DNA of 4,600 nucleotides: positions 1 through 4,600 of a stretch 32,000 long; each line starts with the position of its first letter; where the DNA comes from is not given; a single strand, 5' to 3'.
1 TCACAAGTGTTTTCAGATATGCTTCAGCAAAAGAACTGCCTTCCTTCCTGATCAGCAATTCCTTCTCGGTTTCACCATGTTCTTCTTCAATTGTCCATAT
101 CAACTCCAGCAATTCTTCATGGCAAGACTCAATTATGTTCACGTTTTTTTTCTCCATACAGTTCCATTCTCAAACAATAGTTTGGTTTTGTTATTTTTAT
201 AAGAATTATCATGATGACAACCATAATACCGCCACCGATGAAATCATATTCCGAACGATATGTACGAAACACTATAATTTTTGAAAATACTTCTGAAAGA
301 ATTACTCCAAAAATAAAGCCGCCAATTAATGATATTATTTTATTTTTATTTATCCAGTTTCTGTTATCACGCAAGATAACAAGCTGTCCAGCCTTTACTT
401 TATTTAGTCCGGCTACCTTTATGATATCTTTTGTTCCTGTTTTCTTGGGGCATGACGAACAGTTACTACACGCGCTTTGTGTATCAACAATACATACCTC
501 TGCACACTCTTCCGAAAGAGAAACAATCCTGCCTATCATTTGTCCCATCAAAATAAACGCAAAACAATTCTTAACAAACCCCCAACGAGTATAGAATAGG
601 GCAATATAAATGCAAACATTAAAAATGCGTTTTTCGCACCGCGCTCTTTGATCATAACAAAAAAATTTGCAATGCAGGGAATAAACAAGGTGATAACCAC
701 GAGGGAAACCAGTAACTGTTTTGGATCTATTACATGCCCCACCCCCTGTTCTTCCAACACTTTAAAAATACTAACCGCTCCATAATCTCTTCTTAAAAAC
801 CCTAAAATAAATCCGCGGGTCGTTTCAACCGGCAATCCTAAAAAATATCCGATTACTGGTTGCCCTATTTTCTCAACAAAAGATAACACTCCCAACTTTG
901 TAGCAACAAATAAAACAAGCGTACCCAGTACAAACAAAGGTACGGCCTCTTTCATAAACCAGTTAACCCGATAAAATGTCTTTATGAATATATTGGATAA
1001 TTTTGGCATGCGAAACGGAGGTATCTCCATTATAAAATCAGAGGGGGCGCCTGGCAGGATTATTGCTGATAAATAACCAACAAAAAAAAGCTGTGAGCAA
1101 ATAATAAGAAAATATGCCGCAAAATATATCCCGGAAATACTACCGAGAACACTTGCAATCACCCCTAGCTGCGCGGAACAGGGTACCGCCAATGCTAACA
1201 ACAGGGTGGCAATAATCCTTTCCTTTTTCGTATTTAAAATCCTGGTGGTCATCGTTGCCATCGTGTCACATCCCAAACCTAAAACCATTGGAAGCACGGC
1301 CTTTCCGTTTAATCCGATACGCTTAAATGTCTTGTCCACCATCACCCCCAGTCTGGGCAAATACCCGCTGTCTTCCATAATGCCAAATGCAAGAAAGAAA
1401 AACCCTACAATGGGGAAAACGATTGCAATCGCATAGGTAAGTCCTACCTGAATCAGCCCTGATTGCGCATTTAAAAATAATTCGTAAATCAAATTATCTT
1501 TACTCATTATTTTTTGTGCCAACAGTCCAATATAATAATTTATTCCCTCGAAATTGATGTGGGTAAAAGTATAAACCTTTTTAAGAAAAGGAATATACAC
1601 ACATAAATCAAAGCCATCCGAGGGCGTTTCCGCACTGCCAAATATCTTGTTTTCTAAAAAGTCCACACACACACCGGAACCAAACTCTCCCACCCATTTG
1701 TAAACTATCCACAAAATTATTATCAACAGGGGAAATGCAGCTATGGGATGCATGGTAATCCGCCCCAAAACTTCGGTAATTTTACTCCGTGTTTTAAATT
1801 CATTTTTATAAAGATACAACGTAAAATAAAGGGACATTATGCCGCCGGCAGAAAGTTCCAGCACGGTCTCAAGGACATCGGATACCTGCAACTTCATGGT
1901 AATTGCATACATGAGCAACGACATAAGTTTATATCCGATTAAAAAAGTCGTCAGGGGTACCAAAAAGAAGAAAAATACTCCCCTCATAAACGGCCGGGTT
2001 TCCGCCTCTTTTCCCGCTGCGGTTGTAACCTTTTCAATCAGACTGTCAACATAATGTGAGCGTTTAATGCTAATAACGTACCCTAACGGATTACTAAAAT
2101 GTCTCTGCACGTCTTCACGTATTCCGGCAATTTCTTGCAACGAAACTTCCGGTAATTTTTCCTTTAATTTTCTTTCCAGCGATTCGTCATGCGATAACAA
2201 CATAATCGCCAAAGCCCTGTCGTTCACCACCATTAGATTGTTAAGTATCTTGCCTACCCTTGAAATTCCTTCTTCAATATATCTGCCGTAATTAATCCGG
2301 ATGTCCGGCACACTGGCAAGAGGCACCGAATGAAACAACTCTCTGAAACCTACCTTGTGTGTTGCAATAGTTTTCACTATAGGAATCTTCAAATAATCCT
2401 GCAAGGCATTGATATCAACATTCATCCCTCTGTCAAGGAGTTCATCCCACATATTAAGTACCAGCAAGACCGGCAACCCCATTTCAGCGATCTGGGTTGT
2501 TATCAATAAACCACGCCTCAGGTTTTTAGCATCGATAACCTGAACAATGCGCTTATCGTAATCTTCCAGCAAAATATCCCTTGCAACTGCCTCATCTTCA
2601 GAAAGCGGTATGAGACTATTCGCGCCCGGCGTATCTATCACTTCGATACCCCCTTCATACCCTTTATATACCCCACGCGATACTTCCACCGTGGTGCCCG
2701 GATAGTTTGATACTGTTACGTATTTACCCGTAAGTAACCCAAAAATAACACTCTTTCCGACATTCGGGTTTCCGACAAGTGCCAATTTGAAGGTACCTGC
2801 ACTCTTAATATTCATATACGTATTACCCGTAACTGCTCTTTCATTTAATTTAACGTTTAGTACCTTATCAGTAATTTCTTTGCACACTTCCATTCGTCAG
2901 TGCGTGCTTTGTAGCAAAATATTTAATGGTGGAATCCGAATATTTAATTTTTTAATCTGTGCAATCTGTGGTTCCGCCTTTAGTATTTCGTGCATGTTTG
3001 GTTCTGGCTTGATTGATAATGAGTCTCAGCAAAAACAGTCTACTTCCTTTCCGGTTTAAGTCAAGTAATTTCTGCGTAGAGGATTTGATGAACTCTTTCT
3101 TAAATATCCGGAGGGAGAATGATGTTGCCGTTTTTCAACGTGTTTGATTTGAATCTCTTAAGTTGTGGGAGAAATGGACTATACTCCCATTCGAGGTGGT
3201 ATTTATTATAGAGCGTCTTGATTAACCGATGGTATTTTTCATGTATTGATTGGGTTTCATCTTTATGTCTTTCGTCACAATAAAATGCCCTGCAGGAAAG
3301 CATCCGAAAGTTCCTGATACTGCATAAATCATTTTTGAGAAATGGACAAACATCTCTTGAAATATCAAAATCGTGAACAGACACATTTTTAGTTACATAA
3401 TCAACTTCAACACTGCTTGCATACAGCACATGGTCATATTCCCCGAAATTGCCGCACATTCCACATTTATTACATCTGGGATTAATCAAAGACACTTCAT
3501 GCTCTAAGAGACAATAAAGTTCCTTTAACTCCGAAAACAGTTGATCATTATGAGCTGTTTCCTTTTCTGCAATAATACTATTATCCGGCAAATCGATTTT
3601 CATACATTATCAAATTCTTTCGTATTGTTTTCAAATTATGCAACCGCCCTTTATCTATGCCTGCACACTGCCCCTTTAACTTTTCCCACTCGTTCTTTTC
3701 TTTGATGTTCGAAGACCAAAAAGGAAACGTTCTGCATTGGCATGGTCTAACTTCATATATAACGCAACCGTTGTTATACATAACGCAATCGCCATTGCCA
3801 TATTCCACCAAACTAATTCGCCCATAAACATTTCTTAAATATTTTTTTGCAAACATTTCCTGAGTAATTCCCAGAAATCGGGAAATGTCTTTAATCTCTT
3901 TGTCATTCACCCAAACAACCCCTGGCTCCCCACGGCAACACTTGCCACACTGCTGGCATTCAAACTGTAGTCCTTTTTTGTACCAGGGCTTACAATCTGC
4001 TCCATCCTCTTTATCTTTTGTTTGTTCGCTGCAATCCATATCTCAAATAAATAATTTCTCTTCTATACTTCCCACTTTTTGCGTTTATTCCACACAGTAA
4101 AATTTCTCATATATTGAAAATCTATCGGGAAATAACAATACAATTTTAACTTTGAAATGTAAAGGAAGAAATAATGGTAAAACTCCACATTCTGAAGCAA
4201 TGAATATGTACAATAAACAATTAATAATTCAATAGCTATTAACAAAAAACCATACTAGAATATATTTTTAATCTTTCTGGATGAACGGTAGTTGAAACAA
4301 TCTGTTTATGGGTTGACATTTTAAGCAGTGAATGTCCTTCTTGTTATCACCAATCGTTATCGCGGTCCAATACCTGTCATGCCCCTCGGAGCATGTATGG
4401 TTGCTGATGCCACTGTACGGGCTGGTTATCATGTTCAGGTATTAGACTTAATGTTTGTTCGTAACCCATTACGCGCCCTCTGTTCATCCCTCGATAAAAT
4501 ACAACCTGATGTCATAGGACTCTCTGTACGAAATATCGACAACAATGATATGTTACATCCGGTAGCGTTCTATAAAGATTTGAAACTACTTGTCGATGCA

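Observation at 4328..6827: Tightly coupled B12-radical-SAM / type III PKS pair: candidate undescribed tailoring pathway for a polyketide-type lipid or phenolic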

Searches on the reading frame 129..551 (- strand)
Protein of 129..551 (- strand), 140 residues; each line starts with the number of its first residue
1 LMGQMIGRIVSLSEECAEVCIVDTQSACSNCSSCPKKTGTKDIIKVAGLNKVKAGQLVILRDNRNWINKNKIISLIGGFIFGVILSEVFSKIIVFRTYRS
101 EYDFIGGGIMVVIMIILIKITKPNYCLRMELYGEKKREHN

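Call 3: search_protein_families(library=pfam, proteins=[window:129-551:-], max_evalue=0.01)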
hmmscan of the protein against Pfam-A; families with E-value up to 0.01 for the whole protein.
window:129-551:- (140 aa): 2 families
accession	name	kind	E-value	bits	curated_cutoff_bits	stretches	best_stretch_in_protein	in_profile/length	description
PF04246.17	RseC_MucC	-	0.00011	22.6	24.4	1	10-122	2-115/130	Positive regulator of sigma(E), RseC/MucC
PF19382.4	DUF5957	-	0.00022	21.6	23.8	1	72-89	6-23/59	Family of unknown function (DUF5957)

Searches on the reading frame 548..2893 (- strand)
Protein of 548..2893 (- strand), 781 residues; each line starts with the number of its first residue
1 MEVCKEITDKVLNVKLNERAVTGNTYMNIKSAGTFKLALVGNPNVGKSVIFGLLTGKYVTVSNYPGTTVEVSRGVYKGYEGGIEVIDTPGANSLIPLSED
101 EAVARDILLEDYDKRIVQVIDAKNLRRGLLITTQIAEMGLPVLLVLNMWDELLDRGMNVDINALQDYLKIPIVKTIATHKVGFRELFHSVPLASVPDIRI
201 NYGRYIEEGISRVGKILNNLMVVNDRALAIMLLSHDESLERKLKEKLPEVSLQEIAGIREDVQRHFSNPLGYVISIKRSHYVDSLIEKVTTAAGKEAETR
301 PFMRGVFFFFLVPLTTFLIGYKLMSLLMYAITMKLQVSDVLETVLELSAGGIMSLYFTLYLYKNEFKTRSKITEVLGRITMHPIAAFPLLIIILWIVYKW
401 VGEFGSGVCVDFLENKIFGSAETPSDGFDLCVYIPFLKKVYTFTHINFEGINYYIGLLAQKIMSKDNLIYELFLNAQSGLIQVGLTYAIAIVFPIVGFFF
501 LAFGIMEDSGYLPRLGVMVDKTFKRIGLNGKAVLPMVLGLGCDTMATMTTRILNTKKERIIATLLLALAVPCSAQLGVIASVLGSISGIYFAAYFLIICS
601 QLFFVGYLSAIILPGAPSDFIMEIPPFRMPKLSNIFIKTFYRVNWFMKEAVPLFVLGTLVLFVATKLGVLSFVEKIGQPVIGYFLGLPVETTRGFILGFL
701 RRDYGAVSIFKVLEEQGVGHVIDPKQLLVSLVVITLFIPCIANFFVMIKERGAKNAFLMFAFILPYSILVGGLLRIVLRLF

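Call 3: search_protein_families(library=pfam, proteins=[window:548-2893:-], max_evalue=0.01)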
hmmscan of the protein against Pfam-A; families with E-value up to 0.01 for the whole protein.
window:548-2893:- (781 aa): 6 families
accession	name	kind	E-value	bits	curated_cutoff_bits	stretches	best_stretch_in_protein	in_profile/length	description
PF02421.24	FeoB_N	-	3.8e-49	166.6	27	1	36-189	2-155/156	Ferrous iron transport protein B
PF07670.19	Gate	-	5e-26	91.6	29.6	2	491-585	3-103/104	Nucleoside recognition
PF01926.29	MMR_HSR1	-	7.4e-17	61.9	21.9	1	37-147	2-112/113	50S ribosome-binding GTPase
PF07664.17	FeoB_C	-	9.5e-12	44.9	26.6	1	591-642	2-54/54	Ferrous iron transport protein B C terminus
PF17910.6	FeoB_Cyto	-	1.5e-10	41.8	23.4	1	202-290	1-89/90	FeoB cytosolic helical domain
PF04246.17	RseC_MucC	-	0.0091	16.3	24.4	1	298-375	59-127/130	Positive regulator of sigma(E), RseC/MucC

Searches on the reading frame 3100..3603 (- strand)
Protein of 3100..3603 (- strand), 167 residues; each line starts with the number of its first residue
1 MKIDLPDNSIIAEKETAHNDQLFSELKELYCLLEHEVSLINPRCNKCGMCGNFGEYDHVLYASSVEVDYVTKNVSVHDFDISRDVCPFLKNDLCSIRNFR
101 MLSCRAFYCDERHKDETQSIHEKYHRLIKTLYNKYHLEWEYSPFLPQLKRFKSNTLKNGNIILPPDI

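Call 3: search_protein_families(library=pfam, proteins=[window:3100-3603:-], max_evalue=0.01)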
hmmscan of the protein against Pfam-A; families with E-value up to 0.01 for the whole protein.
window:3100-3603:- (167 aa): 1 family
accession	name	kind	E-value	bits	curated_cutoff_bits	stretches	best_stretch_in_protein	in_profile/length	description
PF11527.13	ARL2_Bind_BART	-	0.0071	16.9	23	0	96-136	22-62/116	The ARF-like 2 binding protein BART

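Call 4: search_protein_families(library=ncbifam, proteins=[window:3100-3603:-], max_evalue=0.01)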
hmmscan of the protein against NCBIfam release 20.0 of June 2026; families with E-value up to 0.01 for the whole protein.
window:3100-3603:- (167 aa): 0 families

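Call 77: search_protein_families(library=pfam, proteins=[window:3100-3603:-], max_evalue=0.01)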
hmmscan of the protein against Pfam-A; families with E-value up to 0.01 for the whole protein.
window:3100-3603:- (167 aa): 1 family
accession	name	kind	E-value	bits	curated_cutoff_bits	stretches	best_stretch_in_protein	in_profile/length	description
PF11527.13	ARL2_Bind_BART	-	0.0071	16.9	23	0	96-136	22-62/116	The ARF-like 2 binding protein BART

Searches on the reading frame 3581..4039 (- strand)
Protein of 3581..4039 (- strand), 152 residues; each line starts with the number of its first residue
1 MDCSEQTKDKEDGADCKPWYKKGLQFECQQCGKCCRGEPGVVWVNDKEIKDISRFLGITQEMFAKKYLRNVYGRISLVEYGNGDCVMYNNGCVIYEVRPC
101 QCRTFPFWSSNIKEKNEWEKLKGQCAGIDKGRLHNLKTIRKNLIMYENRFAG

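Call 3: search_protein_families(library=pfam, proteins=[window:3581-4039:-], max_evalue=0.01)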
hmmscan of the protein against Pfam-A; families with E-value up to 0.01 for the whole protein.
window:3581-4039:- (152 aa): 1 family
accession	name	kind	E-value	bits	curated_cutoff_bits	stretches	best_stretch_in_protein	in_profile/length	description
PF03692.20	CxxCxxCC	-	2.3e-12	47.9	23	1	27-125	1-84/85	Putative zinc- or iron-chelating domain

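Call 4: search_protein_families(library=ncbifam, proteins=[window:3581-4039:-], max_evalue=0.01)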
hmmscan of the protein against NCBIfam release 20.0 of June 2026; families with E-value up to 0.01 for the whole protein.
window:3581-4039:- (152 aa): 0 families

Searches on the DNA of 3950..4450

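Call 86: search_rna_families(source=window, start=3950, end=4450, threshold=evalue, max_evalue=1)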
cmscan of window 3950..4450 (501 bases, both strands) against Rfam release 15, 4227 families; matches with E-value up to 1: 0.
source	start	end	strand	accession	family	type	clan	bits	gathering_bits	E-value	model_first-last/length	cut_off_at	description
